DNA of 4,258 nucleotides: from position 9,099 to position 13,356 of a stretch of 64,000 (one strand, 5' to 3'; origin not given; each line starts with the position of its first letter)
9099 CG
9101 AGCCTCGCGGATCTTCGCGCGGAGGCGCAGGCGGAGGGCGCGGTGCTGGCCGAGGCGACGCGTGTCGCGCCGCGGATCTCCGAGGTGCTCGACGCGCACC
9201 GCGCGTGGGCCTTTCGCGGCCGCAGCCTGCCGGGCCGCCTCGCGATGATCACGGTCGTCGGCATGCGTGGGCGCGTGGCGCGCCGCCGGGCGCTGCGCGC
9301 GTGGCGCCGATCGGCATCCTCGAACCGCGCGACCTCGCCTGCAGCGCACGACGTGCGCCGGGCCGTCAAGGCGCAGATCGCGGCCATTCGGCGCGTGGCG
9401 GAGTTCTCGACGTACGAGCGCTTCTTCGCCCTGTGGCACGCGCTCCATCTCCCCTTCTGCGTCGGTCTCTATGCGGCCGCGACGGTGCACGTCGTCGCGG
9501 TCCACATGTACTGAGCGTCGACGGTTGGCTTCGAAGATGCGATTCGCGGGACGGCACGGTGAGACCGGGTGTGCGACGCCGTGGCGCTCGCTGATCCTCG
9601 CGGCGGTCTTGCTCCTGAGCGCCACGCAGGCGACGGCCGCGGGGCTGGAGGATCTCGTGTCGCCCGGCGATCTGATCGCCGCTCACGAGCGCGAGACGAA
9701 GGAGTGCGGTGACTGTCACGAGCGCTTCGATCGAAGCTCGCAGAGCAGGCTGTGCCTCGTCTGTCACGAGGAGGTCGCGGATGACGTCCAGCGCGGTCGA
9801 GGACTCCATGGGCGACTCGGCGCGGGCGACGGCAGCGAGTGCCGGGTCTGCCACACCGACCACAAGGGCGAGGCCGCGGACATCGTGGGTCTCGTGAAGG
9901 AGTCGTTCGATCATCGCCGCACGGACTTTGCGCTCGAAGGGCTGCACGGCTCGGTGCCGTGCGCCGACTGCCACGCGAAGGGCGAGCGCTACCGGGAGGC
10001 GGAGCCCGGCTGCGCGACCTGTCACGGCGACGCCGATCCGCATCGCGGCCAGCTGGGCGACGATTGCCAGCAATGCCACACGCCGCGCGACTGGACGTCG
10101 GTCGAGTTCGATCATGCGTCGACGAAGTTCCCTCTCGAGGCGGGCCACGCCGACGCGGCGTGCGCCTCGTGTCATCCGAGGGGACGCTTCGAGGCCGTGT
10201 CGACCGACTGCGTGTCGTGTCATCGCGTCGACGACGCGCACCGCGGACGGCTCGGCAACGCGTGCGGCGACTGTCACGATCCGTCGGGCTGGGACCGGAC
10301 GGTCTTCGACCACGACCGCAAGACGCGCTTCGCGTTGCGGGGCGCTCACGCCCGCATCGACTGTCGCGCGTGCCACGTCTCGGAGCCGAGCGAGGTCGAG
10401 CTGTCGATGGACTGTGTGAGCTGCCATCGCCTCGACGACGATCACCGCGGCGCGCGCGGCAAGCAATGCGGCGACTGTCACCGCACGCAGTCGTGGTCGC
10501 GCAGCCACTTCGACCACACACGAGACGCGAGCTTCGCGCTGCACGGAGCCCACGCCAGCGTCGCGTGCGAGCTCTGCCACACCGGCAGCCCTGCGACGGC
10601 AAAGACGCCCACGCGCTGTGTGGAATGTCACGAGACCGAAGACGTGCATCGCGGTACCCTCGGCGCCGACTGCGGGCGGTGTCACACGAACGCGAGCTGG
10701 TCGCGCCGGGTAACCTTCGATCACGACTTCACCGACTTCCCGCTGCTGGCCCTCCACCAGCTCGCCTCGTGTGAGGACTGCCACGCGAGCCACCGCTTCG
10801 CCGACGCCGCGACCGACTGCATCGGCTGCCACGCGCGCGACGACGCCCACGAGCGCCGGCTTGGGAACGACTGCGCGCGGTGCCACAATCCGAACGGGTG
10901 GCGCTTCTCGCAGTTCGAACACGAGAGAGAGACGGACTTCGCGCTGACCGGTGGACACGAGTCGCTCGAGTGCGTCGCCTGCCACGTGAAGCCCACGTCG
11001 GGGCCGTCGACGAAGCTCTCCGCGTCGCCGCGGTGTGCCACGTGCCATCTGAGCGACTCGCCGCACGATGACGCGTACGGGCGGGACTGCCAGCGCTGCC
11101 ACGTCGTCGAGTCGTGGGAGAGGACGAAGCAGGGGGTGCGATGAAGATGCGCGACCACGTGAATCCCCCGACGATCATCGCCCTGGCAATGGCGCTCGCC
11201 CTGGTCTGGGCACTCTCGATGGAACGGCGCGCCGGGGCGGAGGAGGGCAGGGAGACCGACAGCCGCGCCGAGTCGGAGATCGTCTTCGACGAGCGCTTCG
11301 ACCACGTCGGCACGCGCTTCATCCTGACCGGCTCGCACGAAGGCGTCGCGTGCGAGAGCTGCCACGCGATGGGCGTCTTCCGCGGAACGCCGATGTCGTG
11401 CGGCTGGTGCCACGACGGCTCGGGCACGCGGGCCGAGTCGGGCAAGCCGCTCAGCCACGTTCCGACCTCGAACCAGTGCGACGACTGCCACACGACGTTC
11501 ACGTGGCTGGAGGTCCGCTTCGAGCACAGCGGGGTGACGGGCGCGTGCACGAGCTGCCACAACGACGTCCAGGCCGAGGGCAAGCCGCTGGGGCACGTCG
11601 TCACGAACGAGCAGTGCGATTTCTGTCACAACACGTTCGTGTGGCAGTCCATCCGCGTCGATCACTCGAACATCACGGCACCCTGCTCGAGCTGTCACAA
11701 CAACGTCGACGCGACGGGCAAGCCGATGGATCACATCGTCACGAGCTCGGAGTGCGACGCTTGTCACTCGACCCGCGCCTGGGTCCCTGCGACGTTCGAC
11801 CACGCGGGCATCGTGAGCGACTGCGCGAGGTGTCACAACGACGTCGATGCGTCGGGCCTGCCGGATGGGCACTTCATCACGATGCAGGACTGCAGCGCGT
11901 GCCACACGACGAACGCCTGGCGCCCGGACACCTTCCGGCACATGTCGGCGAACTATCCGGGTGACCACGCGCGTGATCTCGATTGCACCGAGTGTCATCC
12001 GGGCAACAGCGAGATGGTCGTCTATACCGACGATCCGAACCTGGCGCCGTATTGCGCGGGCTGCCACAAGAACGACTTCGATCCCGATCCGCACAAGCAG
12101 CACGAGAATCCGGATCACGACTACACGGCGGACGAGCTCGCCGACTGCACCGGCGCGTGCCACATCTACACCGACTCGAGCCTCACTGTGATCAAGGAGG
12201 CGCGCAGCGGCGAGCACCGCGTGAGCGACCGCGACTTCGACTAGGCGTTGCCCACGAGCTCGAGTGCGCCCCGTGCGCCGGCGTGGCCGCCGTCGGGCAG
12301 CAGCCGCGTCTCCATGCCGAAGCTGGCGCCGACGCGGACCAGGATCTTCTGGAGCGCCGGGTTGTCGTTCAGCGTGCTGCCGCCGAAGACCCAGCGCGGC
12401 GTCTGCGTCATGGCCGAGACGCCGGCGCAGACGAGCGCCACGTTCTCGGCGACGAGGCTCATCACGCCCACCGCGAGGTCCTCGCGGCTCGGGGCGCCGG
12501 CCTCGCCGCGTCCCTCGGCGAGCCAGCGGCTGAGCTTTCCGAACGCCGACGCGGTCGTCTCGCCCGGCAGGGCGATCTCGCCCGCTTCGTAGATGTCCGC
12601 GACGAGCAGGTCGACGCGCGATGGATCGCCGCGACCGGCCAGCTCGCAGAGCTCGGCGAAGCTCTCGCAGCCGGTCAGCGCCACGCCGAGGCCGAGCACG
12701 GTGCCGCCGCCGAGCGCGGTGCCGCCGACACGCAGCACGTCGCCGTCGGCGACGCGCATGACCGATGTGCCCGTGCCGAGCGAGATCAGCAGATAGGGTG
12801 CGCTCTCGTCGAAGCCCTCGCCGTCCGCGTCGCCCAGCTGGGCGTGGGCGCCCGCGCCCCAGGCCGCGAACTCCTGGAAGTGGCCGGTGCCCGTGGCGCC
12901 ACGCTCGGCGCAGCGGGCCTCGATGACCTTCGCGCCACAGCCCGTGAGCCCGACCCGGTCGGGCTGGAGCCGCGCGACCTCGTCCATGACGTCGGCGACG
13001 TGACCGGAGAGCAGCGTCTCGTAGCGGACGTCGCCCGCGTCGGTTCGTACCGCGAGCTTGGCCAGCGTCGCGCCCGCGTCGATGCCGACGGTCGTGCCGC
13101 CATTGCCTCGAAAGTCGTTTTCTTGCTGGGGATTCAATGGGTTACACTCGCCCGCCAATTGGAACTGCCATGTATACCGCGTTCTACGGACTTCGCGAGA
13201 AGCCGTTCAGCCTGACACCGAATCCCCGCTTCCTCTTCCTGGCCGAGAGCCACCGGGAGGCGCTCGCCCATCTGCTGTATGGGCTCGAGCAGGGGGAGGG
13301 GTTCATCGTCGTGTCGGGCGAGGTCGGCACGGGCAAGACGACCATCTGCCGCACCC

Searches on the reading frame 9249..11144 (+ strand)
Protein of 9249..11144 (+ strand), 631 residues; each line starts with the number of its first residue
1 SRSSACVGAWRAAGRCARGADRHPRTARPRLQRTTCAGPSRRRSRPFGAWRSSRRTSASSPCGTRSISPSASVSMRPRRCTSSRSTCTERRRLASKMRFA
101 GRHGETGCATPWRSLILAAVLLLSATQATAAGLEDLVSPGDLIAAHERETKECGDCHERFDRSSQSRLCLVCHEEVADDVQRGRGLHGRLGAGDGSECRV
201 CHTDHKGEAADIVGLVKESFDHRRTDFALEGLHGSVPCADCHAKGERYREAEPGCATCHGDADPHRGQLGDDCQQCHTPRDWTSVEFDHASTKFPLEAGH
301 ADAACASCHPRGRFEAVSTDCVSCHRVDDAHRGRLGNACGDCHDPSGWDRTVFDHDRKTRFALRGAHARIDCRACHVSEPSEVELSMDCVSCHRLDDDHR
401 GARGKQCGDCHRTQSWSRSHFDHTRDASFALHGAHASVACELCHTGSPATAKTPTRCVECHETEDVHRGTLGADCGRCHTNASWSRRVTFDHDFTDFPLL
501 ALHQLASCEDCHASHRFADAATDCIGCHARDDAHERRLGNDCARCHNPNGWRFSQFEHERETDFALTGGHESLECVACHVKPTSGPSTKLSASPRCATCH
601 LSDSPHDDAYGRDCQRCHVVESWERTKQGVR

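Call 29: search_protein_families(library=pfam, max_evalue=0.0001, proteins=[window:9249-11144:+])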
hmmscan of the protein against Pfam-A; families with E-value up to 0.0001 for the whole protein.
window:9249-11144:+ (631 aa): 3 families
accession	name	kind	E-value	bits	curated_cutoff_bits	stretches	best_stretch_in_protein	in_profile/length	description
PF14522.11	Cytochrome_C7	-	7e-26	90.3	24.8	0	330-394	7-67/67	Cytochrome c7 and related cytochrome c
PF14537.11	Cytochrom_c3_2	-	7.4e-18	65.2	25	0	251-325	5-78/79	Cytochrome c3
PF02085.21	Cytochrom_CIII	-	1.6e-11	44.9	22.9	0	145-210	27-90/101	Class III cytochrome C family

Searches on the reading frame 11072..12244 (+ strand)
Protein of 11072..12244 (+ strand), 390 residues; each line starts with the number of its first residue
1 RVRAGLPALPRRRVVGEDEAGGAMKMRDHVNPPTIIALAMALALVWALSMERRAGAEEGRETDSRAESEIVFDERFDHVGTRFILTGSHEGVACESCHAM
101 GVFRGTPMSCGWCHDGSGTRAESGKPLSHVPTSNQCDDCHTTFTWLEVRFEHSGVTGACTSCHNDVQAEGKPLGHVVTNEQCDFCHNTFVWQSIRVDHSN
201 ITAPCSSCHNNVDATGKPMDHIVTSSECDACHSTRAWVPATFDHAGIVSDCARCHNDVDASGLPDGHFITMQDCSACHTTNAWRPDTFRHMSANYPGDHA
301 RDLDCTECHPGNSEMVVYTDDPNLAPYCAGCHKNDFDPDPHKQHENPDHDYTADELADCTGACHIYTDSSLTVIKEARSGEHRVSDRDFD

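Call 29: search_protein_families(library=pfam, max_evalue=0.0001, proteins=[window:11072-12244:+])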
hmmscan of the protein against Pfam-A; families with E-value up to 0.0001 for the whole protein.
window:11072-12244:+ (390 aa): 3 families
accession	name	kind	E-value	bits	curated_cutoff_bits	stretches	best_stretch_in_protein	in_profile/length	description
PF14537.11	Cytochrom_c3_2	-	8.7e-13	49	25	1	244-333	2-79/79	Cytochrome c3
PF14522.11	Cytochrome_C7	-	2.1e-12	47.1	24.8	0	129-187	8-67/67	Cytochrome c7 and related cytochrome c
PF02085.21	Cytochrom_CIII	-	1.7e-07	31.9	22.9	0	88-142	27-84/101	Class III cytochrome C family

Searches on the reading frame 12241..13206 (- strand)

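Call 29: search_protein_families(library=pfam, max_evalue=0.0001, proteins=[window:12241-13206:-])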
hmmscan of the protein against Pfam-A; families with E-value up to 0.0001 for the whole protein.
window:12241-13206:- (321 aa): 1 family
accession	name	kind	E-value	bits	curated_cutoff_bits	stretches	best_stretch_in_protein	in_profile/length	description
PF03630.20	Fumble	-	1.5e-33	116.9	28.5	1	135-290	146-304/334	Fumble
